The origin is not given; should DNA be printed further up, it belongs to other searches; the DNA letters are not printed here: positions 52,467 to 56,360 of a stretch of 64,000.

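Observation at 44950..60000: AT-rich acid-response/efflux block with short and hydrophobic genes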

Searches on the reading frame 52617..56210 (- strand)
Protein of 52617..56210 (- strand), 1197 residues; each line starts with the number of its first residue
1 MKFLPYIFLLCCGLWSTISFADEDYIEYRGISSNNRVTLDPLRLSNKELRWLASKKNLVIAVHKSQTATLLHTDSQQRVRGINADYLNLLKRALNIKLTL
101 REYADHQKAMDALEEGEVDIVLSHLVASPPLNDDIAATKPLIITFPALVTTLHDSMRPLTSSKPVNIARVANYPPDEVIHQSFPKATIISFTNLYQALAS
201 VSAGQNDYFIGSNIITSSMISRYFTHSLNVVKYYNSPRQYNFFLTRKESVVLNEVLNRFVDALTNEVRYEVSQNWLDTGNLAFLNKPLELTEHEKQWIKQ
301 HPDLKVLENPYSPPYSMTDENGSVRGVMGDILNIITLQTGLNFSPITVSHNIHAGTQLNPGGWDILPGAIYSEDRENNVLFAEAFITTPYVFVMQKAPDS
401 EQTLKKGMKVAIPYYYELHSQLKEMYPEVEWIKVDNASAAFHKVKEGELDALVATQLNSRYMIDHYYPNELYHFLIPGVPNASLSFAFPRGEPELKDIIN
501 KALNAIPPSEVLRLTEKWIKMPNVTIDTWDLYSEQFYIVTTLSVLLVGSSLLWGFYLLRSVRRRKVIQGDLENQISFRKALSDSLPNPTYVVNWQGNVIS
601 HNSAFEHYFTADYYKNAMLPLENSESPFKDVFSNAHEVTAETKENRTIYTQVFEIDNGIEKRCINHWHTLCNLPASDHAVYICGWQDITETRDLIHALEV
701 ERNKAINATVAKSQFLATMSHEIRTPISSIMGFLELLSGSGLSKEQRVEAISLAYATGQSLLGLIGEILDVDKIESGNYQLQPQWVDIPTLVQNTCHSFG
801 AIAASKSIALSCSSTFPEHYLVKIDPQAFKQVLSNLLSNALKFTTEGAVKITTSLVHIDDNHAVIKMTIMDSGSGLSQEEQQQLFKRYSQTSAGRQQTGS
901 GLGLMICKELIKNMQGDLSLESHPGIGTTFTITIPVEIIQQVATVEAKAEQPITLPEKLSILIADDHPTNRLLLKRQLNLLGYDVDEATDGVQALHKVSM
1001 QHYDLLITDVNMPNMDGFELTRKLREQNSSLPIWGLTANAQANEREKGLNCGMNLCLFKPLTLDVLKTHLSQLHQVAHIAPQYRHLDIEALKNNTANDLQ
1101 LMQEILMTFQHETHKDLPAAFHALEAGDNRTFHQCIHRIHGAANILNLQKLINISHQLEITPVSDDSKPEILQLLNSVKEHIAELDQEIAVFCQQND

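Call 47: find_homologous_proteins(query=window:52617-56210:-, max_evalue=1e-50)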
Query window:52617-56210:- (1197 aa): 52 proteins with E <= 1e-50 among 8000 candidates.
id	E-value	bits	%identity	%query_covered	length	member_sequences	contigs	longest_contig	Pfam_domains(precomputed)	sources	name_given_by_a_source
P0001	0.0e+0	2673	98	100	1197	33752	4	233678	PF00497.26,PF02518.32,PF00512.32,PF00072.31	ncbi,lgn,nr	ncbi:acid-sensing system histidine kinase EvgS [Escherichia coli]|nr:acid-sensing system histidine k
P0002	0.0e+0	2229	82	100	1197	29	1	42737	PF00497.26,PF02518.32,PF00512.32,PF00072.31,PF01627.29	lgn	-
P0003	0.0e+0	1725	64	100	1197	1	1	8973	PF00497.26,PF02518.32,PF00512.32,PF00072.31,PF01627.29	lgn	-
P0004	0.0e+0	1527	57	100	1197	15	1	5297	PF00497.26,PF02518.32,PF00512.32,PF00072.31,PF01627.29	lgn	-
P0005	0.0e+0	1520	58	100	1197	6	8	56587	PF00497.26,PF02518.32,PF00512.32,PF00072.31,PF01627.29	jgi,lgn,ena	-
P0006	0.0e+0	1485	57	100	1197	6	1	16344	PF00497.26,PF02518.32,PF00512.32,PF00072.31,PF01627.29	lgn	-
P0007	0.0e+0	1432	54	100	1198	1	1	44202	PF00497.26,PF02518.32,PF00512.32,PF00072.31,PF01627.29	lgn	-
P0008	0.0e+0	1430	55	99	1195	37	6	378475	PF00497.26,PF02518.32,PF00512.32,PF00072.31,PF01627.29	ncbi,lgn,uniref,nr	ncbi:transporter substrate-binding domain-containing protein (plasmid) [Klebsiella variicola]|uniref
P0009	0.0e+0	1430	56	100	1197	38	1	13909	PF00497.26,PF02518.32,PF00512.32,PF00072.31,PF01627.29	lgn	-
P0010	0.0e+0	1428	55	100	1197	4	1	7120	PF00497.26,PF02518.32,PF00512.32,PF00072.31,PF01627.29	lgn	-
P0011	0.0e+0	1426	55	99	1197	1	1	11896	PF00497.26,PF02518.32,PF00512.32,PF00072.31,PF01627.29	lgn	-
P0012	0.0e+0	1383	55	97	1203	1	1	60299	PF00497.26,PF02518.32,PF00512.32,PF00072.31,PF01627.29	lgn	-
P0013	0.0e+0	1122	45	99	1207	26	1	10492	PF00497.26,PF02518.32,PF00512.32,PF00072.31,PF01627.29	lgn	-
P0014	0.0e+0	1075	44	97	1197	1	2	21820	PF00497.26,PF02518.32,PF00512.32,PF00072.31,PF01627.29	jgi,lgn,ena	-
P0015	0.0e+0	1069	43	99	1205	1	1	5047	PF00497.26,PF02518.32,PF00512.32,PF00072.31,PF01627.29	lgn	-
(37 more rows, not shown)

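Call 48: find_encoding_contigs(protein=P0002, flank=10000, max_places=2)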
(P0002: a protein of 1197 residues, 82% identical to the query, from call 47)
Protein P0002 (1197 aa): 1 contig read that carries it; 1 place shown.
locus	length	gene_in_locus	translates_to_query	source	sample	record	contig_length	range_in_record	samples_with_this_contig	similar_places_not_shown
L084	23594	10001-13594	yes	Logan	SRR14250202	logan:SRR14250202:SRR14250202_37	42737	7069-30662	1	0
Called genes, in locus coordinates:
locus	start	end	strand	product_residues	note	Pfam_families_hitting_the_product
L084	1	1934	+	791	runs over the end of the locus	PF13802:Gal_mutarotas_2, PF01055:Glyco_hydro_31_2nd, PF21365:Glyco_hydro_31_3rd, PF17137:DUF5110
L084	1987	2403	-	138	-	PF09391:DUF2000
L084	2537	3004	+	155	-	PF01047:MarR, PF13404:HTH_AsnC-type, PF13412:HTH_24, PF01037:AsnC_trans_reg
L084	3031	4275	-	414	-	PF00989:PAS (weak), PF08448:PAS_4, PF13188:PAS_8 (weak), PF13426:PAS_9, PF00990:GGDEF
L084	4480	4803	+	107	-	PF11742:DUF3302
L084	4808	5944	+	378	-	PF25917:BSH_RND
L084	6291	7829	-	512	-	PF07690:MFS_1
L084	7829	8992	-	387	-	PF25917:BSH_RND, PF25973:BSH_CzcB (weak), PF25885:HH_EMRA, PF25963:Beta-barrel_AAEA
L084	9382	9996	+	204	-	PF00072:Response_reg, PF00196:GerE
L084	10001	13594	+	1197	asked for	PF00497:SBP_bac_3, PF00512:HisKA, PF02518:HATPase_c, PF00072:Response_reg, PF01627:Hpt (faint)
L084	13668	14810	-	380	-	PF02515:CoA_transf_3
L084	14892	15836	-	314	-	PF03547:Mem_trans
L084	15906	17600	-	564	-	PF02776:TPP_enzyme_N, PF00205:TPP_enzyme_M, PF02775:TPP_enzyme_C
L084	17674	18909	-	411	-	PF02515:CoA_transf_3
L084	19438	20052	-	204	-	PF10938:YfdX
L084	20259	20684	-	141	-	PF03960:ArsC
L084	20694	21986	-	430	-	PF02040:ArsB, PF03600:CitMHS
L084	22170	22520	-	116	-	PF01022:HTH_5, PF12840:HTH_20 (weak)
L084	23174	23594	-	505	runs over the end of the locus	PF01336:tRNA_anti-codon, PF00152:tRNA-synt_2, PF01409:tRNA-synt_2d (faint)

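Call 49: find_encoding_contigs(protein=P0005, flank=10000, max_places=2)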
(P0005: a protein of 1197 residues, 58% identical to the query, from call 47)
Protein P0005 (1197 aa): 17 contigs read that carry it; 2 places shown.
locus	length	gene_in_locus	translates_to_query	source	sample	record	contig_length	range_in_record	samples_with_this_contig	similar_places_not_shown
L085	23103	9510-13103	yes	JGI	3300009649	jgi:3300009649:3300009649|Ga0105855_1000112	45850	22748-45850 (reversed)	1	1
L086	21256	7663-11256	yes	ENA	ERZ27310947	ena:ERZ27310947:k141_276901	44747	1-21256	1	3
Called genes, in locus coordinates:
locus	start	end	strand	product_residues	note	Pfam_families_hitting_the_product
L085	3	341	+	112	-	?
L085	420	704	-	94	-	PF03658:Ub-RnfH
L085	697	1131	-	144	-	PF10604:Polyketide_cyc2, PF03364:Polyketide_cyc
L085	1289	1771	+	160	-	PF01668:SmpB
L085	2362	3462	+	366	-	PF08706:D5_N (faint), PF19263:DUF5906, PF03288:Pox_D5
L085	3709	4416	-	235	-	PF24838:8xMP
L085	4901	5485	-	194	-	PF03843:Slp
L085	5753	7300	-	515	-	PF06609:TRI12, PF07690:MFS_1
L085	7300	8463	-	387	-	PF25917:BSH_RND, PF25973:BSH_CzcB, PF25885:HH_EMRA, PF25963:Beta-barrel_AAEA (weak)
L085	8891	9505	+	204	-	PF00072:Response_reg, PF00196:GerE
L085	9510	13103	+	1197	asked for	PF00497:SBP_bac_3, PF00512:HisKA, PF02518:HATPase_c, PF00072:Response_reg, PF01627:Hpt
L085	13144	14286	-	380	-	PF02515:CoA_transf_3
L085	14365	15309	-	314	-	PF03547:Mem_trans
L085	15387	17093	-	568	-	PF02776:TPP_enzyme_N, PF00205:TPP_enzyme_M, PF02775:TPP_enzyme_C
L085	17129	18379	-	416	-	PF02515:CoA_transf_3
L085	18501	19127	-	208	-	PF10938:YfdX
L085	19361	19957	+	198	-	PF03729:DUF308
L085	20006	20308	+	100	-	PF06411:HdeA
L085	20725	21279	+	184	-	PF00857:Isochorismatase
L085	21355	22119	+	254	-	PF00497:SBP_bac_3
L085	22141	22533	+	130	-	PF00903:Glyoxalase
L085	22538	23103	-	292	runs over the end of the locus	PF08220:HTH_DeoR, PF00455:DeoRC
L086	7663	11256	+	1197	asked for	PF00497:SBP_bac_3, PF00512:HisKA, PF02518:HATPase_c, PF00072:Response_reg, PF01627:Hpt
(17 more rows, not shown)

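Call 50: find_encoding_contigs(protein=P0008, flank=10000, max_places=2)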
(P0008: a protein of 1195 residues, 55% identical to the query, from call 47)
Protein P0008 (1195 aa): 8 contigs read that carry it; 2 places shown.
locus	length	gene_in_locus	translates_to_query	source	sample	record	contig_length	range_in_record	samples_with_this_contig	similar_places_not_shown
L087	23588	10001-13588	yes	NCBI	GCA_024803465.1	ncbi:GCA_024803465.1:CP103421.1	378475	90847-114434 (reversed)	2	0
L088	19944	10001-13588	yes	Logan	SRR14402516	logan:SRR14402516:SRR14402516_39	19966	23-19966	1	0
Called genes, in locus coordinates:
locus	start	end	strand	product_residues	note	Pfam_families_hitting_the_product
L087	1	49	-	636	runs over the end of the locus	PF08279:HTH_11 (weak), PF05043:Mga (weak), PF00874:PRD, PF00359:PTS_EIIA_2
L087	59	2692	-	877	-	PF01074:Glyco_hydro_38N, PF09261:Alpha-mann_mid, PF07748:Glyco_hydro_38C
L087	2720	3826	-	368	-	PF02378:PTS_EIIC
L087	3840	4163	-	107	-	PF02302:PTS_IIB, PF25554:PTS_EIIB_BC_N (weak)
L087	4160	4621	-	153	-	PF00359:PTS_EIIA_2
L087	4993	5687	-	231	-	PF00665:rve, PF13610:DDE_Tnp_IS240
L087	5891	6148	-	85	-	-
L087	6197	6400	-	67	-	PF05321:HHA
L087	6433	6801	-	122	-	-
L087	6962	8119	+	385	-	PF09334:tRNA-synt_1g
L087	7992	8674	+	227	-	PF00665:rve, PF13610:DDE_Tnp_IS240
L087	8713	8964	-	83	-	-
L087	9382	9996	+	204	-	PF00072:Response_reg, PF00196:GerE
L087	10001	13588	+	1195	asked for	PF00497:SBP_bac_3, PF00512:HisKA, PF02518:HATPase_c, PF00072:Response_reg, PF01627:Hpt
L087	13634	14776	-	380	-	PF02515:CoA_transf_3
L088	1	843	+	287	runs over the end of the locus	?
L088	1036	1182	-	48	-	PF01527:HTH_Tnp_1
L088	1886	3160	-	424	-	PF12588:PSDC, PF02666:PS_Dcarbxylase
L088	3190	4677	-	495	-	PF13520:AA_permease_2, PF00324:AA_permease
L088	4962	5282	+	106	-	PF11140:DUF2913 (weak)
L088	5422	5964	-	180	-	PF03843:Slp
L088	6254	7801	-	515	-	PF06609:TRI12, PF07690:MFS_1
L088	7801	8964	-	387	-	PF25917:BSH_RND, PF25973:BSH_CzcB, PF25885:HH_EMRA, PF25963:Beta-barrel_AAEA (weak)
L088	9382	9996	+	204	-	PF00072:Response_reg, PF00196:GerE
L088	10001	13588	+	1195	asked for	PF00497:SBP_bac_3, PF00512:HisKA, PF02518:HATPase_c, PF00072:Response_reg, PF01627:Hpt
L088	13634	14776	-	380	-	PF02515:CoA_transf_3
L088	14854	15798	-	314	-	PF03547:Mem_trans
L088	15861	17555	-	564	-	PF02776:TPP_enzyme_N, PF00205:TPP_enzyme_M, PF02775:TPP_enzyme_C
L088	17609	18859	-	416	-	PF02515:CoA_transf_3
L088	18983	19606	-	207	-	PF10938:YfdX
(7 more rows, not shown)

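Call 51: find_encoding_contigs(protein=P0003, flank=10000, max_places=1)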
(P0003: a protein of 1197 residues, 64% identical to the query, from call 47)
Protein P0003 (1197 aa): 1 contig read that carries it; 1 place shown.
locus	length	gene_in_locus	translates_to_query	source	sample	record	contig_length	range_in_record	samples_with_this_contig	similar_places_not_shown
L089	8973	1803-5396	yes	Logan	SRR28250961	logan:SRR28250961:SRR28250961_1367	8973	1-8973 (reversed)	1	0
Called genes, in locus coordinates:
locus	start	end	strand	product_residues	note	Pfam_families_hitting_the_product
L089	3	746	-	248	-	?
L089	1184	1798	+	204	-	PF00072:Response_reg, PF00196:GerE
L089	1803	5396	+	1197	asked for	PF00497:SBP_bac_3, PF00512:HisKA, PF02518:HATPase_c, PF00072:Response_reg, PF01627:Hpt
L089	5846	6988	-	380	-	PF02515:CoA_transf_3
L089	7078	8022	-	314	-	PF03547:Mem_trans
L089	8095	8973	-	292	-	?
